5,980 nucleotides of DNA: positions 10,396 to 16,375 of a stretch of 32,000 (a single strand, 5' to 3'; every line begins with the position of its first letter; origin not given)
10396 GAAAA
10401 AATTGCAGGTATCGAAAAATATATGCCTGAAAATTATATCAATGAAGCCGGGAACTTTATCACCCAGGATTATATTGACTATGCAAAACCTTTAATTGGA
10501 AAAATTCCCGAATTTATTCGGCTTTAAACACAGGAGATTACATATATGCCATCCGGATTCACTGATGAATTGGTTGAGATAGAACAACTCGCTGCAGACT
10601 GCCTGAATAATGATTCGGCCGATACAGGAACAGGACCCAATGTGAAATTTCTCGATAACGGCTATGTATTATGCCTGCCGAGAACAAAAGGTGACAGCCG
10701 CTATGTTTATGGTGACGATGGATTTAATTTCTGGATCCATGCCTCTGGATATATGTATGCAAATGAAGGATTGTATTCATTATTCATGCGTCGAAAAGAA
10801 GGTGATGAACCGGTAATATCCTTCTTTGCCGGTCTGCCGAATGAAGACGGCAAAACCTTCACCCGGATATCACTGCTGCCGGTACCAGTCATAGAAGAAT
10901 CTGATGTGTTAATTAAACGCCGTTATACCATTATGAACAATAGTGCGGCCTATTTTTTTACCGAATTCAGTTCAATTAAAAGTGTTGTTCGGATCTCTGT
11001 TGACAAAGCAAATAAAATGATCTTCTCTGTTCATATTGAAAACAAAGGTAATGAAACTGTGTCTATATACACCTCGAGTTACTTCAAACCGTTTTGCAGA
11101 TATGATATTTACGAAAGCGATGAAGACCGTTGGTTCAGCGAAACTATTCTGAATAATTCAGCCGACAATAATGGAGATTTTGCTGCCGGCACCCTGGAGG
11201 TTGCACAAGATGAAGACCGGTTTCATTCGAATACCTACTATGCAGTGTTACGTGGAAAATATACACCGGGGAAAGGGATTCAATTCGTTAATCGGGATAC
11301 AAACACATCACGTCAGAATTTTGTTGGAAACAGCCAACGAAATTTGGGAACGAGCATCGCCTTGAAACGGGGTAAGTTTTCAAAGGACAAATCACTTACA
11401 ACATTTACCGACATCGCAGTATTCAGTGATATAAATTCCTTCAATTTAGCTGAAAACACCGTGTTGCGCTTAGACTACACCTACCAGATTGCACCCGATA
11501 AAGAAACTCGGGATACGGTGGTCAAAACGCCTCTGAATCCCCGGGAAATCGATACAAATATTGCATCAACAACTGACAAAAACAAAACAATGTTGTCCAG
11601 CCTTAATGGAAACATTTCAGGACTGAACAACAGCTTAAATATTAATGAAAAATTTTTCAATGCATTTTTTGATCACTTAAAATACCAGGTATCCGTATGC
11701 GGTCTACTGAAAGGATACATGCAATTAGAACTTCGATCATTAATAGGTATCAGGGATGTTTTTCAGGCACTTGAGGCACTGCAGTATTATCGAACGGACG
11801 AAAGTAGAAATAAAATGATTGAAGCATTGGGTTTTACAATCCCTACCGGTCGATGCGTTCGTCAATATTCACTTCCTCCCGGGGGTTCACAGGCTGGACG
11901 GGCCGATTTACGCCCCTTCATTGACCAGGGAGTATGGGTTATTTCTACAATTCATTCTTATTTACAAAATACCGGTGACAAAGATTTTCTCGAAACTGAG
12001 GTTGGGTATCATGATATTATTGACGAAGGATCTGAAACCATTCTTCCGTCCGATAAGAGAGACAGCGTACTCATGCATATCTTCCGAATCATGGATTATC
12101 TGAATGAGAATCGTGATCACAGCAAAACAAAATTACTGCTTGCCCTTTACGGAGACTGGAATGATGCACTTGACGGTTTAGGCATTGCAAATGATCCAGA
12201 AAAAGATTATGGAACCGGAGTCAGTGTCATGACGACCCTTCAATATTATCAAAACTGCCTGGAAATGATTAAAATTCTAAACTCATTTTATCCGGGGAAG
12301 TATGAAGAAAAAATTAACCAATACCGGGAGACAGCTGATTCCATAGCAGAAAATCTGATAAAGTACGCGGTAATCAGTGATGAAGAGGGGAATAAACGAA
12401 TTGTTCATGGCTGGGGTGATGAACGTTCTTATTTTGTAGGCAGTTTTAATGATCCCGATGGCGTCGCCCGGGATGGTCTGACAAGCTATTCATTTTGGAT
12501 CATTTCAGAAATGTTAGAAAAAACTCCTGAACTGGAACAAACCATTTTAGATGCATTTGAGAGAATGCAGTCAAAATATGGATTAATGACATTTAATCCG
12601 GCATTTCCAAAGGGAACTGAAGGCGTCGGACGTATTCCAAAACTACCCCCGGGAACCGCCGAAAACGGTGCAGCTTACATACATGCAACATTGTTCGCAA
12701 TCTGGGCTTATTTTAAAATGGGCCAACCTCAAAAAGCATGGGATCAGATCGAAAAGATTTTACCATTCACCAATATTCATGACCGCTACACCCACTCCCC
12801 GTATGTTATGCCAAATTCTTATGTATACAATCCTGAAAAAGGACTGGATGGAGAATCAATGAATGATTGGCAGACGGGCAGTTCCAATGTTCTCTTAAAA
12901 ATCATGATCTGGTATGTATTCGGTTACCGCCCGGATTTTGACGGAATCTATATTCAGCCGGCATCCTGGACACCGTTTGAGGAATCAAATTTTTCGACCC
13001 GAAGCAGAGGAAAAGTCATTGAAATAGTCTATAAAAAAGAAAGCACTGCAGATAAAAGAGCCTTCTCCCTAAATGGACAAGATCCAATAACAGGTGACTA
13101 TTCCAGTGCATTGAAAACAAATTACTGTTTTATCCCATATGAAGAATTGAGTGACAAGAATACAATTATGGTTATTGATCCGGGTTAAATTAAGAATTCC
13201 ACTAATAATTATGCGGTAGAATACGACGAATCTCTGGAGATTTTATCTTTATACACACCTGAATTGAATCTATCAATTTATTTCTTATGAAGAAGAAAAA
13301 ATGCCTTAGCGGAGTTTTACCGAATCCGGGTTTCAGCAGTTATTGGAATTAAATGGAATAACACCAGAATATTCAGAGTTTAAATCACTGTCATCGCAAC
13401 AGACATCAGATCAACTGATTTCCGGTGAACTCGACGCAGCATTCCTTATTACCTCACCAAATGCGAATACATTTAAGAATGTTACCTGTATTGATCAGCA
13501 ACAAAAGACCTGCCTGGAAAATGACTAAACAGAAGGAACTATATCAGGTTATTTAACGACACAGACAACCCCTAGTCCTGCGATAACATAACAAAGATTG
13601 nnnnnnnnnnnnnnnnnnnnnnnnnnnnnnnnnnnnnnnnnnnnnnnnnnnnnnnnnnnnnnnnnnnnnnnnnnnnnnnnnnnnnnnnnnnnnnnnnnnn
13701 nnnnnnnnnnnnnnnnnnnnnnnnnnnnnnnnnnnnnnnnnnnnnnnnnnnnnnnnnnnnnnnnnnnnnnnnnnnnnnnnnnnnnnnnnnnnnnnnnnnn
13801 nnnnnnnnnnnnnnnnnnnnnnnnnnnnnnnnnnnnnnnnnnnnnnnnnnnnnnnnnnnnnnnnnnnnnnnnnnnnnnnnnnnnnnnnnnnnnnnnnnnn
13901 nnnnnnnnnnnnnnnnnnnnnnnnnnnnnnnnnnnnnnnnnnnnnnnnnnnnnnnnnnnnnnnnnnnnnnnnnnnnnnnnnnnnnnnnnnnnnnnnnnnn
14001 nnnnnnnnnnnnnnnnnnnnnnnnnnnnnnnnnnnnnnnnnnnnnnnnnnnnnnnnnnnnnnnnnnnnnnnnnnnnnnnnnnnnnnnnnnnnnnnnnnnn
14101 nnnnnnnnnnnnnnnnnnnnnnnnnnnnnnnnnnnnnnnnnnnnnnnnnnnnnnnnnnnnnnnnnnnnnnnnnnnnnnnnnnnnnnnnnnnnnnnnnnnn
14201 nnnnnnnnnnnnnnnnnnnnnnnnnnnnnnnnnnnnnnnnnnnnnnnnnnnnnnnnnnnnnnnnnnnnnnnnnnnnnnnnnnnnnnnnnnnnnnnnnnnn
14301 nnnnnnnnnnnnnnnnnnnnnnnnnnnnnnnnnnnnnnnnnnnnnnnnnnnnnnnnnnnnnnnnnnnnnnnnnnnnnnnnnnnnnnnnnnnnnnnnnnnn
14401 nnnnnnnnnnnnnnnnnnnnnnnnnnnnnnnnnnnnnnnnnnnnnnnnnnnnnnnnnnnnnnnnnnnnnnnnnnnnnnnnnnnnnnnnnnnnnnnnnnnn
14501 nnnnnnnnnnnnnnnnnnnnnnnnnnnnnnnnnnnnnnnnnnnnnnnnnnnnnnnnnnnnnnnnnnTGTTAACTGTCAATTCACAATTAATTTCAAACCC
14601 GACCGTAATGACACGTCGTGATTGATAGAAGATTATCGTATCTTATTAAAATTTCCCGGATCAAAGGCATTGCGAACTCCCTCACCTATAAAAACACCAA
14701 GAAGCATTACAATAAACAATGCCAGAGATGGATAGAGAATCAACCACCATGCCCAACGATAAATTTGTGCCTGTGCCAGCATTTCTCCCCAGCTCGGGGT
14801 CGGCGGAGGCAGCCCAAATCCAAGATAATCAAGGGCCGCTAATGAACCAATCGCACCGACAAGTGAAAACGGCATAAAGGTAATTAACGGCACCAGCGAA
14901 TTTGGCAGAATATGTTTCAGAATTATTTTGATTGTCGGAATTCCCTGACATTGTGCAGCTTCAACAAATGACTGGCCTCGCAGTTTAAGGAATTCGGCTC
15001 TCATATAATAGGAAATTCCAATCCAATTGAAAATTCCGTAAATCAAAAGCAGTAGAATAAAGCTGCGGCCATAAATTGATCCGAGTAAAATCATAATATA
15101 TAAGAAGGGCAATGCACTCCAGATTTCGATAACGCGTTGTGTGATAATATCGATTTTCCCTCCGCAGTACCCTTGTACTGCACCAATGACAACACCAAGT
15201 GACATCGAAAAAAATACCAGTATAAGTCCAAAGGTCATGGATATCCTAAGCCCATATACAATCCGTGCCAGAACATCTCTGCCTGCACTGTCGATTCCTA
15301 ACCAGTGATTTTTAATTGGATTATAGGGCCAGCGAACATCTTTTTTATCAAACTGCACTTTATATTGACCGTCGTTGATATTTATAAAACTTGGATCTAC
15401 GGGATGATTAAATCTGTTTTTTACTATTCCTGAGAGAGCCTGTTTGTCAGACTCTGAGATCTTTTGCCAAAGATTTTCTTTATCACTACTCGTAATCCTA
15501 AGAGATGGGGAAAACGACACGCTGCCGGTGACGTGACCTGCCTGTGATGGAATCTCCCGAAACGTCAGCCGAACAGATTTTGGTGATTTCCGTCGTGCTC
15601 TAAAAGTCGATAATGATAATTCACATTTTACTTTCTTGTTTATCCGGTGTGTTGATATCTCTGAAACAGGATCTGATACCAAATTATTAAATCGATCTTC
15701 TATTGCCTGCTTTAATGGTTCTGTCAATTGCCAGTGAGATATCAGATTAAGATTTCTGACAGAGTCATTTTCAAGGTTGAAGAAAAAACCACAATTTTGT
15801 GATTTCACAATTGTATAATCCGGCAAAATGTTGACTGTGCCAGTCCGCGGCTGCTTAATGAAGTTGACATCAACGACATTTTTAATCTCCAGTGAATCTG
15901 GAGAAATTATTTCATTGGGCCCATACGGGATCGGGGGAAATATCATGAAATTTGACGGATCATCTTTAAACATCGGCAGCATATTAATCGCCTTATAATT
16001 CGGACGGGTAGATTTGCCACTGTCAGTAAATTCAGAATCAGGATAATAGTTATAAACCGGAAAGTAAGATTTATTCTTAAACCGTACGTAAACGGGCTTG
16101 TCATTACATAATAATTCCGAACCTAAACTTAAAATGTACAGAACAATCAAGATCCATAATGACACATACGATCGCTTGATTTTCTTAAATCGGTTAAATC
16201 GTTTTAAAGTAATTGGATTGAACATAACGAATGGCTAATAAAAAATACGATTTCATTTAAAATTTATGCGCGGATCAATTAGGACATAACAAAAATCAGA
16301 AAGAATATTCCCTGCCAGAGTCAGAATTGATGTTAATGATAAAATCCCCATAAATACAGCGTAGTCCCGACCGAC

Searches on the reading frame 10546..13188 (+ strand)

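Call 14: search_protein_families(library=pfam, proteins=[window:10546-13188:+], max_evalue=0.001)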
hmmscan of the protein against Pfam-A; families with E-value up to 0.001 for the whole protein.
window:10546-13188:+ (880 aa): 1 family
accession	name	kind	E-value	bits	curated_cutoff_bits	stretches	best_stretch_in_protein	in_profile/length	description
PF17167.11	Glyco_hydro_94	-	2.4e-33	115.9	27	1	378-793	26-420/420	Glycosyl hydrolase 94 superfamily, catalytic domain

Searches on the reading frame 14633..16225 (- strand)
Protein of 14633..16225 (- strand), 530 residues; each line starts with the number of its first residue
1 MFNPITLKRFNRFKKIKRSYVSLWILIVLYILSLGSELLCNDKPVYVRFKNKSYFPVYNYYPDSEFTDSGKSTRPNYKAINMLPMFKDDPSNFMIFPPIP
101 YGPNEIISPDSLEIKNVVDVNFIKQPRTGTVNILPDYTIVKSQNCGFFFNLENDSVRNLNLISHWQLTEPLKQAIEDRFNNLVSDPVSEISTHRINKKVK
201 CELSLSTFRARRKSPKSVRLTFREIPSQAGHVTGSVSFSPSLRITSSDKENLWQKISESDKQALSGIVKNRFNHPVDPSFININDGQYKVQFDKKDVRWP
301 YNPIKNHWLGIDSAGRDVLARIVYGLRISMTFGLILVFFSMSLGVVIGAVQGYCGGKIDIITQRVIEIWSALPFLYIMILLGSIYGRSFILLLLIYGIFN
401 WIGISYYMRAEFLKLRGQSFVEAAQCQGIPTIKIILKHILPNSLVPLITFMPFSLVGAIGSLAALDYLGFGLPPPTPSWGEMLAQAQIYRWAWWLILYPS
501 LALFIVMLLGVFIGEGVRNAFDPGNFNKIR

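Call 14: search_protein_families(library=pfam, proteins=[window:14633-16225:-], max_evalue=0.001)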
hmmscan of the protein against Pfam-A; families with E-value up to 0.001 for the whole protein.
window:14633-16225:- (530 aa): 1 family
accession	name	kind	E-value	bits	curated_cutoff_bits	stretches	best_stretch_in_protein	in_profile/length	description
PF00528.27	BPD_transp_1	-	3.5e-29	102.3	26.4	1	344-524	1-181/184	Binding-protein-dependent transport system inner membrane component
